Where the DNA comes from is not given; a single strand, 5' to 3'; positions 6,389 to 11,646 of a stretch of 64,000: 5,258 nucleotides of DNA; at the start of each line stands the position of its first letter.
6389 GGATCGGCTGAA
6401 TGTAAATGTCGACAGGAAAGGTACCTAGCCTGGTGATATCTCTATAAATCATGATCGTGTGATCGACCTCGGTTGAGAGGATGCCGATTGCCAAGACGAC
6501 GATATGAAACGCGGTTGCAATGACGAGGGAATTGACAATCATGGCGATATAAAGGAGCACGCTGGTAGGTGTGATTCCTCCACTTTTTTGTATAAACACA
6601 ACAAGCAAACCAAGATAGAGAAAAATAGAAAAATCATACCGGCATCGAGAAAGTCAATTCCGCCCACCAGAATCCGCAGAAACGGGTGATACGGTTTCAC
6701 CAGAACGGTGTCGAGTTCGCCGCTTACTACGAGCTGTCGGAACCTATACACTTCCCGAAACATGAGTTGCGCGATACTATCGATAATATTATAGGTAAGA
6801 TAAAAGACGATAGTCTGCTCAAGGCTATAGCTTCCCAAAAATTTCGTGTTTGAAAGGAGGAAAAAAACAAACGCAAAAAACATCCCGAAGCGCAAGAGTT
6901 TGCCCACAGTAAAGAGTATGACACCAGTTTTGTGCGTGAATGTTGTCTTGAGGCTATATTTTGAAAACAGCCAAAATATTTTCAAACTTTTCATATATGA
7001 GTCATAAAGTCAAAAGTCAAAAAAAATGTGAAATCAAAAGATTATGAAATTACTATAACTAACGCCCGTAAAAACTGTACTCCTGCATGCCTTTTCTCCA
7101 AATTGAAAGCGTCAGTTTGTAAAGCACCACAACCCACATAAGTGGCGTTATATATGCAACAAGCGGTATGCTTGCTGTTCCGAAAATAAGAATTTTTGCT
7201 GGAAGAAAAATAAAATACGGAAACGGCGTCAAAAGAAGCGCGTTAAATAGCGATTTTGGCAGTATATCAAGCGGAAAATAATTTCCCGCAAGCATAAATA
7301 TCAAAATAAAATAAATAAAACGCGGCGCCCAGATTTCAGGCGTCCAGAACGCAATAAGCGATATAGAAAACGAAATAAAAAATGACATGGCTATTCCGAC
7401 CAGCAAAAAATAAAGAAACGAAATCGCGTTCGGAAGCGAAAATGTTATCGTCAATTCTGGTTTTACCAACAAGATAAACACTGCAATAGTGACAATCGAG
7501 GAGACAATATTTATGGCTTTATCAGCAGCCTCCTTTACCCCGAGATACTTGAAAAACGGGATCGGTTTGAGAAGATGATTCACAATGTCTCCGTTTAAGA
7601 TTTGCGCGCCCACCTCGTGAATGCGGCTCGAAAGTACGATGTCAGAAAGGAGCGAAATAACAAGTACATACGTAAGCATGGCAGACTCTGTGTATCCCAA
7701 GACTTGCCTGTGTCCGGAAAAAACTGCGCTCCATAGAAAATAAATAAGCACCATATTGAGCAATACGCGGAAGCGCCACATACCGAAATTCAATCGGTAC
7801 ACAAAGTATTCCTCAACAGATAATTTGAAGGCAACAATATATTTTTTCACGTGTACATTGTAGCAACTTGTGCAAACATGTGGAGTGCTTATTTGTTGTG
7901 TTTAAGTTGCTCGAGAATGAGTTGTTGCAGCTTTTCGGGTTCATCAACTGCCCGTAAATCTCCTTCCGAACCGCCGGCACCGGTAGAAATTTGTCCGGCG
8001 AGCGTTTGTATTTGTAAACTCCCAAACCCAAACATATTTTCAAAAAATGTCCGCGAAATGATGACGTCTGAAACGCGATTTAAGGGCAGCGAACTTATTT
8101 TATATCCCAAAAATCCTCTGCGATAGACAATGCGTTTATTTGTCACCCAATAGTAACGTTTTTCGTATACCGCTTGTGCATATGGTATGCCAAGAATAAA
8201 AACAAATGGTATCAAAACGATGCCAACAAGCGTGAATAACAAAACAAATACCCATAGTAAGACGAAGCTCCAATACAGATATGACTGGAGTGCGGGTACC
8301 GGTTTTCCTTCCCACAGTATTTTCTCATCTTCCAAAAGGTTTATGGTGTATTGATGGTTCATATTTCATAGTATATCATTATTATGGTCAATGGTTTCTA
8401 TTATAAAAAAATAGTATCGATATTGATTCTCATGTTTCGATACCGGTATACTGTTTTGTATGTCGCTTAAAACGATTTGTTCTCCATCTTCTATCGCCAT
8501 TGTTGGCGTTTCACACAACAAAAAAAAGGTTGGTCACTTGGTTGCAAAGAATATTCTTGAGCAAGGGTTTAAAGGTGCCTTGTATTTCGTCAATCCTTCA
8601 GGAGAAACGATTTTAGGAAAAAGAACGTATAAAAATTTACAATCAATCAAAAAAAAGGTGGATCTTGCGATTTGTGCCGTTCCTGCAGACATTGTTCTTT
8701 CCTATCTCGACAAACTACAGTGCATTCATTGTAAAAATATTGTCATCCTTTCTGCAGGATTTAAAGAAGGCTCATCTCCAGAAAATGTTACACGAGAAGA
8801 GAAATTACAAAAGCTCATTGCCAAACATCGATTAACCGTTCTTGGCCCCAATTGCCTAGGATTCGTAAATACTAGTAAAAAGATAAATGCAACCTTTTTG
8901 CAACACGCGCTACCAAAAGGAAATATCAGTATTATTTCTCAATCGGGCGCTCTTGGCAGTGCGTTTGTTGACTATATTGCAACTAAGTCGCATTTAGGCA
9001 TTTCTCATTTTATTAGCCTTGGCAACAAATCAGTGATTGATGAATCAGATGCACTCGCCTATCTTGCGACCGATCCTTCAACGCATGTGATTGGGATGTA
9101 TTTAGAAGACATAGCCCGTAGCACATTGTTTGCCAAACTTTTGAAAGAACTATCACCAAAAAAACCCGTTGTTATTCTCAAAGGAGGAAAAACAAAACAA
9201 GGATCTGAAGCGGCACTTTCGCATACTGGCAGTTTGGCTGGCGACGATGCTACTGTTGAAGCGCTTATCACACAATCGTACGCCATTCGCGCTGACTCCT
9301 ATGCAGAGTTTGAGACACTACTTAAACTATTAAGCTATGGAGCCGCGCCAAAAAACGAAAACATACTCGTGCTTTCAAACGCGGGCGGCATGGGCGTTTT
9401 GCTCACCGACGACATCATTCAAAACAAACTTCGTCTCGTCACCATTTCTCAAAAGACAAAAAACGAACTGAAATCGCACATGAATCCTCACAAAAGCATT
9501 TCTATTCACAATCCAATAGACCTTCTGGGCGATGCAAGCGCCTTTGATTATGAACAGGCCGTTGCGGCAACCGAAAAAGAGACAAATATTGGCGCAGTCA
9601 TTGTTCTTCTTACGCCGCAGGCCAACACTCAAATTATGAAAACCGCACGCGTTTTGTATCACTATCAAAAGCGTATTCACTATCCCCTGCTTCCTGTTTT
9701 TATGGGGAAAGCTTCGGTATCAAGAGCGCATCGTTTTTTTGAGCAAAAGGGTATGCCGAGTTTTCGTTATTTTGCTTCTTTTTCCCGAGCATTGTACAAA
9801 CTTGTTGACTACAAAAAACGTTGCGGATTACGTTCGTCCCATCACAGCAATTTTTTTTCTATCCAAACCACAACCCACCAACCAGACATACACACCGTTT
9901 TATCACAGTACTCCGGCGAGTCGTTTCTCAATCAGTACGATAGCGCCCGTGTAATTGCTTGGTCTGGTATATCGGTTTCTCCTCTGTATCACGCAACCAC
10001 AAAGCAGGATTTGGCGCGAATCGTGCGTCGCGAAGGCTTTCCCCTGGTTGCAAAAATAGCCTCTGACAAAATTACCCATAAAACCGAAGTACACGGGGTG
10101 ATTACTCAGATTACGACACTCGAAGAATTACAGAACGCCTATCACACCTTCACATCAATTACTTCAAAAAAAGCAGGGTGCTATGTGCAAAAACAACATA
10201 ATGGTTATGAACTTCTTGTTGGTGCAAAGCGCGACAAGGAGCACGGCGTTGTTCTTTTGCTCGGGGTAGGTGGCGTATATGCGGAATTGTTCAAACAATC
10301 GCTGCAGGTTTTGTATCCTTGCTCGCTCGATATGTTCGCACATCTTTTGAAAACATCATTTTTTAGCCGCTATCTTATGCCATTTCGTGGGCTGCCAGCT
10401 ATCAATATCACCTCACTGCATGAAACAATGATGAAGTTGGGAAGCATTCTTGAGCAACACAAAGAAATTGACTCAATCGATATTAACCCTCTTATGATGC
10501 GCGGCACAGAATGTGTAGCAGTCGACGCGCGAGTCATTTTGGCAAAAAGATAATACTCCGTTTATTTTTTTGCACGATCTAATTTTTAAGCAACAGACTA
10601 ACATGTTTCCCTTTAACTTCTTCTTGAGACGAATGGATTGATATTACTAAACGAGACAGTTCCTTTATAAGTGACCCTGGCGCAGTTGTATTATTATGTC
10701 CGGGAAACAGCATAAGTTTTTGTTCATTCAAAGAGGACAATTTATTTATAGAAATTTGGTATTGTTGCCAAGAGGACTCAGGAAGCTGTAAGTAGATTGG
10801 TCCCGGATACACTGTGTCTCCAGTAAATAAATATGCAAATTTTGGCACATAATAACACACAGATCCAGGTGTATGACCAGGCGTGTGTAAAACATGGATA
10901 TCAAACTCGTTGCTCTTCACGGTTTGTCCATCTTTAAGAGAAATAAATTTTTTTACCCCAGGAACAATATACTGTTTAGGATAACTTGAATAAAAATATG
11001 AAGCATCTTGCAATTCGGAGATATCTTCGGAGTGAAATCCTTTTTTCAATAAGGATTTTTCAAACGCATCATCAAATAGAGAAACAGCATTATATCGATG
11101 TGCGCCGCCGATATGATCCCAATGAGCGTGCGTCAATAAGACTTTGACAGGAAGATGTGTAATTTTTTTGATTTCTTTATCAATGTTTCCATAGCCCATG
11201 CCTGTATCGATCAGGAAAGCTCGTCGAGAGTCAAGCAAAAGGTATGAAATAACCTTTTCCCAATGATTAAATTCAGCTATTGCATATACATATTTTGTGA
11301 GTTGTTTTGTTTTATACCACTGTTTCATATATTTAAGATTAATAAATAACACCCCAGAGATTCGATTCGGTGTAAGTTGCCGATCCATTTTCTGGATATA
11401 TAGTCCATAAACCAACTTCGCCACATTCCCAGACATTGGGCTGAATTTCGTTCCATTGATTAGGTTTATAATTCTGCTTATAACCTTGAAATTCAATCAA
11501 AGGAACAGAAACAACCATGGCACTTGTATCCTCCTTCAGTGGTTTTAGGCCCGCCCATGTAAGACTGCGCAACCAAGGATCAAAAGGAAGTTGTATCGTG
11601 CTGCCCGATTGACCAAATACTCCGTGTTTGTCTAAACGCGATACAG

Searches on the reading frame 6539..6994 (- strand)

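Call 58: search_protein_families(library=pfam, proteins=[window:6539-6994:-], max_evalue=0.0001)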
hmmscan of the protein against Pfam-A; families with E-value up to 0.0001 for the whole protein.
window:6539-6994:- (151 aa): 1 family
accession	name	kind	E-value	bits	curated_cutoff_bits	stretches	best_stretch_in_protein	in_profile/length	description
PF06182.17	ABC2_membrane_6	-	4.8e-11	43.3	22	1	38-129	6-98/229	ABC-2 family transporter protein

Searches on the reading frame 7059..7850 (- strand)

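Call 58: search_protein_families(library=pfam, proteins=[window:7059-7850:-], max_evalue=0.0001)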
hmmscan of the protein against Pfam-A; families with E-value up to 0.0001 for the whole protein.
window:7059-7850:- (263 aa): 1 family
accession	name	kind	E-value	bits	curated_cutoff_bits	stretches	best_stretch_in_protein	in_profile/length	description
PF06182.17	ABC2_membrane_6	-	7.6e-18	65.6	22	1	30-259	1-226/229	ABC-2 family transporter protein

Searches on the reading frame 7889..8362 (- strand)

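Call 58: search_protein_families(library=pfam, proteins=[window:7889-8362:-], max_evalue=0.0001)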
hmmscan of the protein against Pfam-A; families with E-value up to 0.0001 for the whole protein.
window:7889-8362:- (157 aa): 1 family
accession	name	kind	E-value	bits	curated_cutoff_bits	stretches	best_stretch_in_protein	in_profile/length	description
PF03703.20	bPH_2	-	8.6e-14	52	22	1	71-148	6-77/78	Bacterial PH domain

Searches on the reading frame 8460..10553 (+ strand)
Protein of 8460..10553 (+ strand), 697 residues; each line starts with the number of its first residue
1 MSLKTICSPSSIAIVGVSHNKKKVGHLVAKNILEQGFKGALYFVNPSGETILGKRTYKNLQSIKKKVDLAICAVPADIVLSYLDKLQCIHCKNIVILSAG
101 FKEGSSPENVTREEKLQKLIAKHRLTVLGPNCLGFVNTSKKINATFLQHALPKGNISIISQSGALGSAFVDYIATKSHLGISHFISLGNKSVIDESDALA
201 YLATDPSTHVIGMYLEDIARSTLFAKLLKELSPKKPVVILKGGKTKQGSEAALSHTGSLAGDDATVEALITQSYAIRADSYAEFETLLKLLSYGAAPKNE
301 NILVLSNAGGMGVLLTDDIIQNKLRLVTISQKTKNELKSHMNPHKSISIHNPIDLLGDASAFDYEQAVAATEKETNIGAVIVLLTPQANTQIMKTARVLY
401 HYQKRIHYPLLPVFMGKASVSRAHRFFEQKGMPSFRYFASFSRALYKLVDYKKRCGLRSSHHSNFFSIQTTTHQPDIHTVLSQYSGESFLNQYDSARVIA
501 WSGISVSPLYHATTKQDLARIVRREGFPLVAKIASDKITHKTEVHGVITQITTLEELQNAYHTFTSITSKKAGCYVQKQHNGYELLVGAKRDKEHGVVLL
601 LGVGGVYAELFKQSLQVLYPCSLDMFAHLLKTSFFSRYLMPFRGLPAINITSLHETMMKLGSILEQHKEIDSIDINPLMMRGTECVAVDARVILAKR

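Call 58: search_protein_families(library=pfam, proteins=[window:8460-10553:+], max_evalue=0.0001)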
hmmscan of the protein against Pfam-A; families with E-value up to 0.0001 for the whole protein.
window:8460-10553:+ (697 aa): 5 families
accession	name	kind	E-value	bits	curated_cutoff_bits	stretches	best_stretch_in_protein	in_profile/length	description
PF13549.11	ATP-grasp_5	-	1.7e-44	152.3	27.6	1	485-694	5-221/221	ATP-grasp domain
PF13607.11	Succ_CoA_lig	-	2e-43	147.9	27.4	1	153-291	1-138/138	Succinyl-CoA ligase like flavodoxin domain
PF13380.12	CoA_binding_2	-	1e-20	74.8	22.8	1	11-137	2-115/116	CoA binding domain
PF02629.25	CoA_binding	-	5.7e-10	40.3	22.3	1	9-100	3-97/97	CoA binding domain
PF19045.5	Ligase_CoA_2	-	1.3e-08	35.4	23.7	1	303-440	2-142/162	Ligase-CoA domain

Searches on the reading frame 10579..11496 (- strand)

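Call 58: search_protein_families(library=pfam, proteins=[window:10579-11496:-], max_evalue=0.0001)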
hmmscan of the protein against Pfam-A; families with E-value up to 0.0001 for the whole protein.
window:10579-11496:- (305 aa): 1 family
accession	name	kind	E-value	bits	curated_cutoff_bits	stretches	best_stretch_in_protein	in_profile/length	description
PF00753.33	Lactamase_B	-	1.2e-20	74.8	22.7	1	84-267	8-196/196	Metallo-beta-lactamase superfamily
